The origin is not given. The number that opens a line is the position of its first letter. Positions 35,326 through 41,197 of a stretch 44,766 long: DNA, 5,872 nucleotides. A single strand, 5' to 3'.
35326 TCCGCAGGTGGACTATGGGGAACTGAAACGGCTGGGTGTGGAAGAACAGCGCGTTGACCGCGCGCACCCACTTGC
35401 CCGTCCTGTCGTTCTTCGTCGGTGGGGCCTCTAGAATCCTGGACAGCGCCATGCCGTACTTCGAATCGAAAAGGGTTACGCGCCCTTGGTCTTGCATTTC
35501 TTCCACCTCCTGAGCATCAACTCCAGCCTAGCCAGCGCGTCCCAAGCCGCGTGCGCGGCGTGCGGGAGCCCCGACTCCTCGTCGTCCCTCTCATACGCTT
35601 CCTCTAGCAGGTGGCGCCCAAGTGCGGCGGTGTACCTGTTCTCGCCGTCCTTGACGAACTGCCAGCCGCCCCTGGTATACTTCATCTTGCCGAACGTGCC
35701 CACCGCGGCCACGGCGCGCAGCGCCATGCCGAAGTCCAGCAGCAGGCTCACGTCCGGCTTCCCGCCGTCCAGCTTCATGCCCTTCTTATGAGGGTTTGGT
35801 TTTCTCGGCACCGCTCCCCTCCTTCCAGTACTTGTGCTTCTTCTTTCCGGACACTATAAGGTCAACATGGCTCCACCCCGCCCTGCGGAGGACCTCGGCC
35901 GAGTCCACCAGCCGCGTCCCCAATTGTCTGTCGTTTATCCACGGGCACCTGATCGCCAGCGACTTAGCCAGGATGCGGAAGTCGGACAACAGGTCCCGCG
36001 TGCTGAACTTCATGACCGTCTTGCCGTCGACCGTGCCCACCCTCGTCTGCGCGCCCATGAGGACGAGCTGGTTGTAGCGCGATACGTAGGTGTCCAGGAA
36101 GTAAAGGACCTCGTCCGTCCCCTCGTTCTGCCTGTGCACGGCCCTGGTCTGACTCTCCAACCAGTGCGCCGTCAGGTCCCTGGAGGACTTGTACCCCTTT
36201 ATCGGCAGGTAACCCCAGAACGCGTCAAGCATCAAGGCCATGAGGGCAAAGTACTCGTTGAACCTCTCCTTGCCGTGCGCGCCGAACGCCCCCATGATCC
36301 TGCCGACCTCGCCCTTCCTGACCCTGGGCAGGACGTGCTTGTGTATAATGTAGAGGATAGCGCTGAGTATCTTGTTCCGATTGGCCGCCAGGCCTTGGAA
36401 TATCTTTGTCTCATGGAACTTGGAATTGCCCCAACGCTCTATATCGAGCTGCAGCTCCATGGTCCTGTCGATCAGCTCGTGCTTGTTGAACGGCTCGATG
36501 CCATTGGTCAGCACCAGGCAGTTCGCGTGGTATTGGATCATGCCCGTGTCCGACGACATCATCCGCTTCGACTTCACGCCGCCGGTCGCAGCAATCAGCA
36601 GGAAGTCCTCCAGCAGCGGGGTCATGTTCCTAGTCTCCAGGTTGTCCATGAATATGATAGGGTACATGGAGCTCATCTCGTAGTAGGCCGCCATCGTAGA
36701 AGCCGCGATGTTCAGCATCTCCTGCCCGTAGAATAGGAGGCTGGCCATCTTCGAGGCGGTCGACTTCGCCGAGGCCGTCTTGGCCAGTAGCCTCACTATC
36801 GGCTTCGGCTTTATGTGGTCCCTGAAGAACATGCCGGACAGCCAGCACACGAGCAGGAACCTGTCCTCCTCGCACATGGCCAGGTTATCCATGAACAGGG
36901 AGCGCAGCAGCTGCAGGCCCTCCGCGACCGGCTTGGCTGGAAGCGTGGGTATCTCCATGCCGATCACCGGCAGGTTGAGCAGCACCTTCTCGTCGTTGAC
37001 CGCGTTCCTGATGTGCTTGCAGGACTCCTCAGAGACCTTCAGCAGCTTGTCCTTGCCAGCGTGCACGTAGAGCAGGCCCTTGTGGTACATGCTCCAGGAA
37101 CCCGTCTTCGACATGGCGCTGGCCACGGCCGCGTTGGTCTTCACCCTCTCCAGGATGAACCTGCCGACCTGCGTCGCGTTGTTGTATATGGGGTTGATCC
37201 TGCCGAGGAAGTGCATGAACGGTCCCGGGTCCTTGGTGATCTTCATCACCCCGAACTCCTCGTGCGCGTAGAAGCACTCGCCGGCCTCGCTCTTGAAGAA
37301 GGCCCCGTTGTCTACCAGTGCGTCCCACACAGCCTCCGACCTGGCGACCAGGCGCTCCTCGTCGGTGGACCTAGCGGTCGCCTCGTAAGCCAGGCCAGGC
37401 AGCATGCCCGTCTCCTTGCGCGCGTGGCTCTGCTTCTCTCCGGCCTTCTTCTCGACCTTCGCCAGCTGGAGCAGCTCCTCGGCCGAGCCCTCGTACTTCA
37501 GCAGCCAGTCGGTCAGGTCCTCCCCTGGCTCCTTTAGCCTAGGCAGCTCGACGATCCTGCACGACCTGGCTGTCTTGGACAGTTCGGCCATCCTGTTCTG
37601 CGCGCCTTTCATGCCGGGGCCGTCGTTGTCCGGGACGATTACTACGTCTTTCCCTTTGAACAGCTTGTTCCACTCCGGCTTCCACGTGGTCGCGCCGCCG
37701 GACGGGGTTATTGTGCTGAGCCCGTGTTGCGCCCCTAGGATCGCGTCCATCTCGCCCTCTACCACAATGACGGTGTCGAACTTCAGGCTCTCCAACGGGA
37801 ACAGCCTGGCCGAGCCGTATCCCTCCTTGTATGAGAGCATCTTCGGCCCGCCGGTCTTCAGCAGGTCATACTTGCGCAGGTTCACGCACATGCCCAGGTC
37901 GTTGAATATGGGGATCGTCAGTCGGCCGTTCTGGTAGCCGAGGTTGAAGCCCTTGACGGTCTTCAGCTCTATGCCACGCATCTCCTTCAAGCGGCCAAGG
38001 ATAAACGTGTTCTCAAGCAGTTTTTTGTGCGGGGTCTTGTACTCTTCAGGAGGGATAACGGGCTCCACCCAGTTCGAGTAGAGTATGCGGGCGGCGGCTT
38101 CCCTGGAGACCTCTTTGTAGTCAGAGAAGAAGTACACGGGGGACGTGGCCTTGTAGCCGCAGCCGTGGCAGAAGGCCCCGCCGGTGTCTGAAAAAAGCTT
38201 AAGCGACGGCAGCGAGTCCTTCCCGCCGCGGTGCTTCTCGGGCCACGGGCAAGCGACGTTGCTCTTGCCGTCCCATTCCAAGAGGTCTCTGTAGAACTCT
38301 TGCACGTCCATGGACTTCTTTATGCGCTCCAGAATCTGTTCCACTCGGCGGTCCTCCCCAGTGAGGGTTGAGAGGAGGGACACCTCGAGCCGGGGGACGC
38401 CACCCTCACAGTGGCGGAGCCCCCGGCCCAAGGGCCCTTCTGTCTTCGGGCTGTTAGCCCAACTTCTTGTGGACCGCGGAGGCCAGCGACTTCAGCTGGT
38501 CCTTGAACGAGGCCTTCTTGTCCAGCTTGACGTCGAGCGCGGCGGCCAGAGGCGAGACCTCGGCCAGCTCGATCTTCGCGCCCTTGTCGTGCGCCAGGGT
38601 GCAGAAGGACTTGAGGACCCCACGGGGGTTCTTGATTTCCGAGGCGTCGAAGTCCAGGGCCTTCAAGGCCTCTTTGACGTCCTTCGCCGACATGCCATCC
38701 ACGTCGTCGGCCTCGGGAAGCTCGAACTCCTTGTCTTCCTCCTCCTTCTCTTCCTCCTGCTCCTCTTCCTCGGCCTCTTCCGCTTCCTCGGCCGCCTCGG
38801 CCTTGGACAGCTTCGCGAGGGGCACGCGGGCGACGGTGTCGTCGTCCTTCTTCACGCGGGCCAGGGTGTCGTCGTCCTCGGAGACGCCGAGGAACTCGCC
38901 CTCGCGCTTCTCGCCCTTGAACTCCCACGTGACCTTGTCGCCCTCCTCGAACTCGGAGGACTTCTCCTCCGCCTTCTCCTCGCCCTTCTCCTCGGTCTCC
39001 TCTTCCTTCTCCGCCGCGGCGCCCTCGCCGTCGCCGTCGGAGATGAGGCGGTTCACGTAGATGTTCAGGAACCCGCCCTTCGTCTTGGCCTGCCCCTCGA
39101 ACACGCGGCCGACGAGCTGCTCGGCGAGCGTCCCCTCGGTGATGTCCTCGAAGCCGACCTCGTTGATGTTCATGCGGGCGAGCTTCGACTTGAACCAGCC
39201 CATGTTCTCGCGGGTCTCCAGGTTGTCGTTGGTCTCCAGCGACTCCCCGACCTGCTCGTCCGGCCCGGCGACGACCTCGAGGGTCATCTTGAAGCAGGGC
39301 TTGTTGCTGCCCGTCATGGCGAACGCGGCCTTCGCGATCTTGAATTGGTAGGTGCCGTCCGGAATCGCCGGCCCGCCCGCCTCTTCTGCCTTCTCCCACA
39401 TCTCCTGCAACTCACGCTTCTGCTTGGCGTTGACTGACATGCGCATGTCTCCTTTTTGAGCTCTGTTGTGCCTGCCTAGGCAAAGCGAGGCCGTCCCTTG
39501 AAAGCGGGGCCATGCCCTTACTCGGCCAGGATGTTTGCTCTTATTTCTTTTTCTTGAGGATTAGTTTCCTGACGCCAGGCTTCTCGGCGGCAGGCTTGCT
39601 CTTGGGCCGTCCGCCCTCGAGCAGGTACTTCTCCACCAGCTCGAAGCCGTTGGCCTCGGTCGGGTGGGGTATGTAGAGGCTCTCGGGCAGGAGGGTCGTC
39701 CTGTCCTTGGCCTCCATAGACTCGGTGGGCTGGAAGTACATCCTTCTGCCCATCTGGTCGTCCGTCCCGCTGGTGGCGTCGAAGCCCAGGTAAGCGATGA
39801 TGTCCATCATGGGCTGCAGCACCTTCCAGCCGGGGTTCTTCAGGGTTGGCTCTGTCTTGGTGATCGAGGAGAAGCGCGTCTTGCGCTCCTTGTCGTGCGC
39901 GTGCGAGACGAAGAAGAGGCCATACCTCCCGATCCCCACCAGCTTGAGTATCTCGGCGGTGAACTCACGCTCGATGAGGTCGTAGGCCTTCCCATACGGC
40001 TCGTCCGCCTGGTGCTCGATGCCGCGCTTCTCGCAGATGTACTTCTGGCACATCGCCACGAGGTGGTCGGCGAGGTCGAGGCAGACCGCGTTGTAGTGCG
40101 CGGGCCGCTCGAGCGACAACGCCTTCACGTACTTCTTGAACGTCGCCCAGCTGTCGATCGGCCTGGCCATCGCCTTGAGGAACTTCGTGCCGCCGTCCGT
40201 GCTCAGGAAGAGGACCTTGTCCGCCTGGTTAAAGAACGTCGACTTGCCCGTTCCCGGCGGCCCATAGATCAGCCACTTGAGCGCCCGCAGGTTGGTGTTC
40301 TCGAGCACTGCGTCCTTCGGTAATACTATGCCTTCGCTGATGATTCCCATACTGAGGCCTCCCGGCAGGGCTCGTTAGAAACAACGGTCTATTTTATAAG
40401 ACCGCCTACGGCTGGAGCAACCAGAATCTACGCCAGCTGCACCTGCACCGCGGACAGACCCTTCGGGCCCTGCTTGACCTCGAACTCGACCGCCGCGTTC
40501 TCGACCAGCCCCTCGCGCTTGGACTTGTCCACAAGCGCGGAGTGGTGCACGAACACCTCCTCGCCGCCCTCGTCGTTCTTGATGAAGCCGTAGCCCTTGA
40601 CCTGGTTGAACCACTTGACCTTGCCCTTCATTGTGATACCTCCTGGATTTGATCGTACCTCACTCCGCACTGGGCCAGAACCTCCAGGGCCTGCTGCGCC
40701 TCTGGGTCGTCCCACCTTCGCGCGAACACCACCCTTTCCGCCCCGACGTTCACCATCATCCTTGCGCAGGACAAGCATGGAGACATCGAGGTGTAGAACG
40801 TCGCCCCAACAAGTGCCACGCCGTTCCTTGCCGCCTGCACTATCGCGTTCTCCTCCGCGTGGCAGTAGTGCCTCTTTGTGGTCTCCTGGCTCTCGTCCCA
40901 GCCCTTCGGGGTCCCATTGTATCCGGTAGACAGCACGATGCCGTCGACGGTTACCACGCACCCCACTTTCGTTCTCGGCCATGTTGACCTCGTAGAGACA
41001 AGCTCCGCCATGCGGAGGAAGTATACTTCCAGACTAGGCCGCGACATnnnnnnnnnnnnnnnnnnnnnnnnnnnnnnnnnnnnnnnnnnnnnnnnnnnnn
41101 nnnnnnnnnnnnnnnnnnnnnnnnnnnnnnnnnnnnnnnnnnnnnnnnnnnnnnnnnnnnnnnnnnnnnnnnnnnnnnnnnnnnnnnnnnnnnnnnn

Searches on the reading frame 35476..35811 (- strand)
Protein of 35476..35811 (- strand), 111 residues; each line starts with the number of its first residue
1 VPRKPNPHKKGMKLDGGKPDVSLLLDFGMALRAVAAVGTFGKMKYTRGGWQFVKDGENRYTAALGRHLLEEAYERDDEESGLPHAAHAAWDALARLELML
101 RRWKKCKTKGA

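Call 5: search_protein_families(library=pfam, proteins=[window:35476-35811:-], max_evalue=0.01)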
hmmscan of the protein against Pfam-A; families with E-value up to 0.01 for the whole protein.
window:35476-35811:- (111 aa): 1 family
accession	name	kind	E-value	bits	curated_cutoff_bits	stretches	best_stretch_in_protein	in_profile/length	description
PF18909.5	dGTP_diPhyd_N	-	2.1e-22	79.4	27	1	9-102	2-93/99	dATP/dGTP diphosphohydrolase, N-terminal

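Call 13: search_protein_families(library=ncbifam, proteins=[window:35476-35811:-], max_evalue=0.01)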
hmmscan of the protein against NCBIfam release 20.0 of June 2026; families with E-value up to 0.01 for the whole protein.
window:35476-35811:- (111 aa): 0 families

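Call 53: search_protein_families(library=phrogs, proteins=[window:35476-35811:-], max_evalue=0.001)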
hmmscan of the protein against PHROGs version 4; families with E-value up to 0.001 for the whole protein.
window:35476-35811:- (111 aa): 7 families
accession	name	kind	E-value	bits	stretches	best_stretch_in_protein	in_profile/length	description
phrog_5033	-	lysis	8.6e-35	121.3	1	6-105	73-174/178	endolysin; inhibits RNA polymerase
phrog_19680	-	unknown function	6.3e-26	92.6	1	9-105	88-186/188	-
phrog_801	-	DNA, RNA and nucleotide metabolism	1.4e-23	85.2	1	4-102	93-190/476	dATP / dGTP pyrophosphohydrolase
phrog_31158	-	unknown function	1.9e-10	41.8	1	10-89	7-86/224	-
phrog_19117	-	unknown function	1.5e-08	35.4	1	26-102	107-195/206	-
phrog_2252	-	lysis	3.1e-08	34.7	1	12-99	106-192/285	endolysin; inhibits RNA polymerase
phrog_16254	-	unknown function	4.6e-05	24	1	30-100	36-106/377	-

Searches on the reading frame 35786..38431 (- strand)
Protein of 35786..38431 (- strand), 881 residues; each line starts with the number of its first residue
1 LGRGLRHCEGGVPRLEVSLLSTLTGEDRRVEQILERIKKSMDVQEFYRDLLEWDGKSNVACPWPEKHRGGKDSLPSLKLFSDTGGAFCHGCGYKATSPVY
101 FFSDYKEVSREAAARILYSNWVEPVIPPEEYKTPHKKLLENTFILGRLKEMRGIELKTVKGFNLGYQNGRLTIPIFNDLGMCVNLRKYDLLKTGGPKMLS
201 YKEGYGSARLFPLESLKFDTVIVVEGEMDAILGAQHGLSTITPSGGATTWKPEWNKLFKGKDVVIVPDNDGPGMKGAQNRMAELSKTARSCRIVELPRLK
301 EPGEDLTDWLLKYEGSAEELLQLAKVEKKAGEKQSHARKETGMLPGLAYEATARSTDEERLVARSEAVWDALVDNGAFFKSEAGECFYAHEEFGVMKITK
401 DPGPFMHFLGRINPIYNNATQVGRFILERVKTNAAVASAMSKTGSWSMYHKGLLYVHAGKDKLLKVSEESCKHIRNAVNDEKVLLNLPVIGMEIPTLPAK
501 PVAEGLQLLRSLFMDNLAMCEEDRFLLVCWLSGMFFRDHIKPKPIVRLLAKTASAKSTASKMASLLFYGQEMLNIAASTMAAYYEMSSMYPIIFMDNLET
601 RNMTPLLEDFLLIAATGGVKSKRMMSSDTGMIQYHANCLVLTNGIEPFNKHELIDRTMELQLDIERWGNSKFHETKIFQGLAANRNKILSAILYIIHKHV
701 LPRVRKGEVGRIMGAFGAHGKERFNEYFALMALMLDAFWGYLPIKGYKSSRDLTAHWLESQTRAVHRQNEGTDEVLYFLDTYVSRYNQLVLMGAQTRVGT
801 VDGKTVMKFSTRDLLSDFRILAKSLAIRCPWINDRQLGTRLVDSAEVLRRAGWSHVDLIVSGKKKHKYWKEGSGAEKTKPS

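Call 5: search_protein_families(library=pfam, proteins=[window:35786-38431:-], max_evalue=0.01)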
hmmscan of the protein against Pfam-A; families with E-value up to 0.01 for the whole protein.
window:35786-38431:- (881 aa): 3 families
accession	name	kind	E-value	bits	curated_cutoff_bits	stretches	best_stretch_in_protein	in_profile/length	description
PF13155.12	Toprim_2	-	1.9e-06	28.6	22.1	1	222-306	1-88/88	Toprim-like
PF01751.28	Toprim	-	0.0063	17.1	23.1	0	220-281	1-77/96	Toprim domain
PF13662.12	Toprim_4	-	0.008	16.8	25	0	219-291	1-81/85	Toprim domain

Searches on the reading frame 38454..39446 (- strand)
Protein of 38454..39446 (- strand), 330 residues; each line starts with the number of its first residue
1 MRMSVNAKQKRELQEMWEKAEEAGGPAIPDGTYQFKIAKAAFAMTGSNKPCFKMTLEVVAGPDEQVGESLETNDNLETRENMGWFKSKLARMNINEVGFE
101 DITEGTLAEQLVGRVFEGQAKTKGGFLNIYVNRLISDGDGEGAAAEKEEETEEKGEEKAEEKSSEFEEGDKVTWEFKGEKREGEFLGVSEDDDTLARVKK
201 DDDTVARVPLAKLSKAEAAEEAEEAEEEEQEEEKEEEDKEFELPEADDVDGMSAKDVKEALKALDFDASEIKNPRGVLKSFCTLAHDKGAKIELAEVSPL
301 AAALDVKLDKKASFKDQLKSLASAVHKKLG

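Call 10: search_protein_families(library=pfam, proteins=[window:38454-39446:-], max_evalue=0.01)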
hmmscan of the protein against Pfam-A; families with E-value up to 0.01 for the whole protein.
window:38454-39446:- (330 aa): 0 families

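Call 13: search_protein_families(library=ncbifam, proteins=[window:38454-39446:-], max_evalue=0.01)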
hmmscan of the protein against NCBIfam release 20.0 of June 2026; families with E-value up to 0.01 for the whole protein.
window:38454-39446:- (330 aa): 0 families

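Call 53: search_protein_families(library=phrogs, proteins=[window:38454-39446:-], max_evalue=0.001)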
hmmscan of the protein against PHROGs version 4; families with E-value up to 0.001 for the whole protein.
window:38454-39446:- (330 aa): 1 family
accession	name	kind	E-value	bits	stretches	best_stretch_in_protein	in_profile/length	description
phrog_378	-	DNA, RNA and nucleotide metabolism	6.5e-06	27.5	1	19-102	11-98/163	single strand DNA binding protein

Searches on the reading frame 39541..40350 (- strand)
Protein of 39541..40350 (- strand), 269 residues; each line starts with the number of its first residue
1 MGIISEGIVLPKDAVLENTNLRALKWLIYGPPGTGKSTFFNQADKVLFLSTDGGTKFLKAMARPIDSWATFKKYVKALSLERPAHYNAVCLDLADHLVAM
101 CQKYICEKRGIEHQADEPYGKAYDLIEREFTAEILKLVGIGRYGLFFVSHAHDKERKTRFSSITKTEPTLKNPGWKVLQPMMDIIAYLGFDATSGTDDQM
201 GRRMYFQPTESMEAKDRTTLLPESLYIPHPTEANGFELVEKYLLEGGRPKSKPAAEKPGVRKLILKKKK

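Call 10: search_protein_families(library=pfam, proteins=[window:39541-40350:-], max_evalue=0.01)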
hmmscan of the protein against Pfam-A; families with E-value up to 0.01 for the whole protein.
window:39541-40350:- (269 aa): 1 family
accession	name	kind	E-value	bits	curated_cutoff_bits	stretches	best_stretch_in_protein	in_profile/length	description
PF13479.12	AAA_24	-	1.8e-36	126.2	27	1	23-218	2-195/195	AAA domain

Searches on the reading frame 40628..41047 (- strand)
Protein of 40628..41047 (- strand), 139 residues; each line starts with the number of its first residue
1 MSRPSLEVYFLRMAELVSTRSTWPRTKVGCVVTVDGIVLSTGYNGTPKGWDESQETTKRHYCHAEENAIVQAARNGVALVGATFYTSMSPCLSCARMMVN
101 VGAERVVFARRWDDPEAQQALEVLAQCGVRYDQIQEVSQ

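Call 10: search_protein_families(library=pfam, proteins=[window:40628-41047:-], max_evalue=0.01)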
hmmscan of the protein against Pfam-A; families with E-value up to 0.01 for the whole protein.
window:40628-41047:- (139 aa): 7 families
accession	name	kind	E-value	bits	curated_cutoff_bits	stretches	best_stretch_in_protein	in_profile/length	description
PF00383.29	dCMP_cyt_deam_1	-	5.1e-22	78.1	25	1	8-109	5-101/102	Cytidine and deoxycytidylate deaminase zinc-binding region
PF14437.12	MafB19-deam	-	6.3e-14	52.5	27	1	9-111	6-102/142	MafB19-like deaminase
PF18772.7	APOBEC2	-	7.1e-06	26.6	26.8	1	57-130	45-129/175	APOBEC2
PF18778.7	NAD1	-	9.2e-06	26.3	27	1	58-131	46-131/175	Novel AID APOBEC clade 1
PF18750.7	SNAD4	-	9.3e-06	26.1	27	1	51-130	25-111/130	Secreted Novel AID/APOBEC-like Deaminase 4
PF08210.17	APOBEC_N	-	2.4e-05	24.9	25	1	58-129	41-126/170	APOBEC-like N-terminal domain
PF18774.7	APOBEC4_like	-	0.0065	16.9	26.7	1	54-129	27-111/131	APOBEC4-like -AID/APOBEC-deaminase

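Call 13: search_protein_families(library=ncbifam, proteins=[window:40628-41047:-], max_evalue=0.01)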
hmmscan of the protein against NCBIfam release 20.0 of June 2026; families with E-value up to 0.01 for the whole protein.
window:40628-41047:- (139 aa): 5 families
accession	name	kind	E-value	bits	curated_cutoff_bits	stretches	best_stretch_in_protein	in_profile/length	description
TIGR02571.1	ComEB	equivalog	3.7e-20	72.4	219.45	1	5-135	4-139/151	ComE operon protein 2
NF041025.1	antiphage_deaminase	equivalog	7.1e-17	61.4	400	1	62-110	338-387/437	anti-phage dCTP deaminase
NF008113.2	PRK10860.1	equivalog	1.3e-06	28.4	150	1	9-129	9-125/165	tRNA adenosine(34) deaminase TadA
TIGR00326.1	eubact_ribD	equivalog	9e-06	25.1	156.35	1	21-130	14-115/343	bifunctional diaminohydroxyphosphoribosylaminopyrimidine deaminase/5-amino-6-(5-phosphoribosylamino)uracil reductase RibD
NF008052.0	PRK10786.1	equivalog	3e-05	22.9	500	1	8-130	5-121/367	bifunctional diaminohydroxyphosphoribosylaminopyrimidine deaminase/5-amino-6-(5-phosphoribosylamino)uracil reductase RibD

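Call 56: search_dna_similar(query=window:40628-41047:-, collection=phages, mode=protein, max_rows=30)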
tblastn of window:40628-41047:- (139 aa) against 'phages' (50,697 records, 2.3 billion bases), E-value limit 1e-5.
Records with a match: 3193; places in all: 3194; records where one place covers at least 80% of the query: 1299.
Best place of each record, by identity: <60% 3193.
By first word of the organism name: Escherichia 645; Mycobacterium 491; Pseudomonas 464; Klebsiella 172; Streptomyces 160; Salmonella 124; Acinetobacter 116; Vibrio 108; Gordonia 103; Shigella 83; and 95 more.
By host as written in the record: Mycobacterium smegmatis mc2 155 342; - 314; Escherichia coli 269; Pseudomonas aeruginosa 160; Mycobacterium smegmatis mc#155 86; Pseudomonas aeruginosa PAO1 68; Gordonia terrae 3612 47; Klebsiella pneumoniae 41; and 663 more.
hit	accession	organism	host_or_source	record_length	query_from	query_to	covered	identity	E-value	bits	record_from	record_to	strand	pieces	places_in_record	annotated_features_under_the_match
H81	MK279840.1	Mycobacterium phage JacoRen57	Mycobacterium smegmatis mc2 155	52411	3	139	99%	41.1%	2e-19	89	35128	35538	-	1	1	41: hypothetical protein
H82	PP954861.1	Pseudomonas phage Lebethron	Pseudomonas taiwanensis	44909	1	135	97%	41.5%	2e-19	88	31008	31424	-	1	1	dCMP deaminase | hypothetical protein | DNA polymerase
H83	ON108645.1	Mycobacterium phage NoShow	Mycobacterium smegmatis mc#155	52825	3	139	99%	40.0%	3e-18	85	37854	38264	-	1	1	53: deoxycytidylate deaminase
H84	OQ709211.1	Gordonia phage Azira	Gordonia rubripertincta NRRL B-16540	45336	1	129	93%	40.9%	1e-23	100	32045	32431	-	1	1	41: deoxycytidylate deaminase | 42: lysin B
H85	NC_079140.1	Gordonia phage Azira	Gordonia rubripertincta NRRL B-16540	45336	1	129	93%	40.9%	1e-23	100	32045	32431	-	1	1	41: deoxycytidylate deaminase | 42: lysin B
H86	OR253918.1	Gordonia phage Nibbles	Gordonia rubripertincta NRRL B-16540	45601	1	129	93%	40.9%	1e-23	100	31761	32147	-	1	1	40: deoxycytidylate deaminase | 41: lysin B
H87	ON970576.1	Gordonia phage Survivors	Gordonia rubripertincta NRRL B-16540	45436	1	129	93%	40.9%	1e-23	100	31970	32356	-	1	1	41: deoxycytidylate deaminase | 42: lysin B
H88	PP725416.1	Gordonia phage MaVan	Gordonia rubripertincta NRRL B-16540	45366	1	129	93%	40.9%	2e-23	100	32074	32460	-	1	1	41: deoxycytidylate deaminase | 42: lysin B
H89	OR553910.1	Gordonia phage Fribs8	Gordonia rubripertincta NRRL B-16540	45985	1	129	93%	39.4%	1e-19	89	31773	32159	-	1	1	40: deoxycytidylate deaminase | 41: lysin B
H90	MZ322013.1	Gordonia phage AikoCarson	Gordonia terrae 3612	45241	3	135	96%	37.5%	3e-19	88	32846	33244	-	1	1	45: deoxycytidylate deaminase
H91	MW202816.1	Caudoviricetes sp.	Manatee Spring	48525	3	112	79%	45.3%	1e-23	100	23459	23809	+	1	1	deoxycytidylate deaminase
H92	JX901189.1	Mycobacterium phage FF47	Mycobacterium avium subsp. ...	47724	3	122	86%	41.5%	2e-18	86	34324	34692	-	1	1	deoxycytidylate deaminase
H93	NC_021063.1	Mycobacterium phage FF47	Mycobacterium avium subsp. ...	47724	3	122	86%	41.5%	2e-18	86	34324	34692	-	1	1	dCMP deaminase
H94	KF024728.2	Mycobacterium phage Muddy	Mycobacterium smegamtis mc2 155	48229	3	122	86%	41.5%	2e-18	86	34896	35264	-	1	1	45: hypothetical protein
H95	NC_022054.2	Mycobacterium phage Muddy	Mycobacterium smegamtis mc2 155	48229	3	122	86%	41.5%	2e-18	86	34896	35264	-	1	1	45: hypothetical protein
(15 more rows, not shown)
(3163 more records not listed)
